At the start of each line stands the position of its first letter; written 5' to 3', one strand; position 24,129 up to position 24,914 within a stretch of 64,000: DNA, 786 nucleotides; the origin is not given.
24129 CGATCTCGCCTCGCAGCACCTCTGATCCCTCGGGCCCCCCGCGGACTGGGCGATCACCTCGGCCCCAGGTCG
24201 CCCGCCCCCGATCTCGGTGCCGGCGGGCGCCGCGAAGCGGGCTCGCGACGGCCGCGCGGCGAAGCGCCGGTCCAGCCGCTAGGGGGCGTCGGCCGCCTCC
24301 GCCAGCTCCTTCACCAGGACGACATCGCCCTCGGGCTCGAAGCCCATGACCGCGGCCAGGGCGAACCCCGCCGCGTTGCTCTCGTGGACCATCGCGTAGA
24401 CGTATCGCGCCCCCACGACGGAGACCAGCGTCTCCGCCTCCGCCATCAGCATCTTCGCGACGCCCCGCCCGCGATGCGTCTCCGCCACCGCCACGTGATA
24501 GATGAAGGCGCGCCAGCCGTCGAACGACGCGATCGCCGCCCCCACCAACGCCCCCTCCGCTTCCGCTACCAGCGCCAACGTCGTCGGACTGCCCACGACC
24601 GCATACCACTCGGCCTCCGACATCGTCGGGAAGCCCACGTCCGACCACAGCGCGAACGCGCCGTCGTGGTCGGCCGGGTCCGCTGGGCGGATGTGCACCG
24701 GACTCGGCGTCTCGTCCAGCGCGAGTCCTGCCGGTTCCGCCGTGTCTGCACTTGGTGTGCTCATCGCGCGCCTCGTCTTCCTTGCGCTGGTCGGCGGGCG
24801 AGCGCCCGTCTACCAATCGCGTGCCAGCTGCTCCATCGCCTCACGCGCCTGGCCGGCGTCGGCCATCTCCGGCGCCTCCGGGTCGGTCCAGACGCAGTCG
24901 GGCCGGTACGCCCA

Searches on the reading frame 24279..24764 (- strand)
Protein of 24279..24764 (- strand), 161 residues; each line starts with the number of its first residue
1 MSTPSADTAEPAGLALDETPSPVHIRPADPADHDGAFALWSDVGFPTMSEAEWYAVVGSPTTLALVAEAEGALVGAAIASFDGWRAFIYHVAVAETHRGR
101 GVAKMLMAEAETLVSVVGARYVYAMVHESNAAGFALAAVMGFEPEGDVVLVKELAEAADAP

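Call 37: search_protein_families(library=pfam, proteins=[window:24279-24764:-], max_evalue=0.01)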
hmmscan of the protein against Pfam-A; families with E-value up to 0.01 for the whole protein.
window:24279-24764:- (161 aa): 7 families
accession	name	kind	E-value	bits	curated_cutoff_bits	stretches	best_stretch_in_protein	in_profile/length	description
PF00583.31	Acetyltransf_1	-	9.1e-14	52.2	20.7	1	51-142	24-116/116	Acetyltransferase (GNAT) family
PF13508.13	Acetyltransf_7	-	2.3e-09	37.9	27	1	64-133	5-75/84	Acetyltransferase (GNAT) domain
PF13673.13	Acetyltransf_10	-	1.6e-07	31.8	23.6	1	48-132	17-98/128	Acetyltransferase (GNAT) domain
PF13527.13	Acetyltransf_9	-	5.5e-06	26.8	25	1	87-115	74-102/127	Acetyltransferase (GNAT) domain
PF14542.12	Acetyltransf_CG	-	0.00058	20.4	30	1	84-110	23-49/80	GCN5-related N-acetyl-transferase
PF08445.16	FR47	-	0.001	19.5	22.1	1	68-143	7-78/86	FR47-like protein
PF17013.11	Acetyltransf_15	-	0.0025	17.7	35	1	88-110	75-97/210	Putative acetyl-transferase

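Call 55: find_encoding_contigs(protein=window:24279-24764:-, flank=10000, max_places=10)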
Protein window:24279-24764:- (161 aa): no gene with exactly this product is on record in the collection.
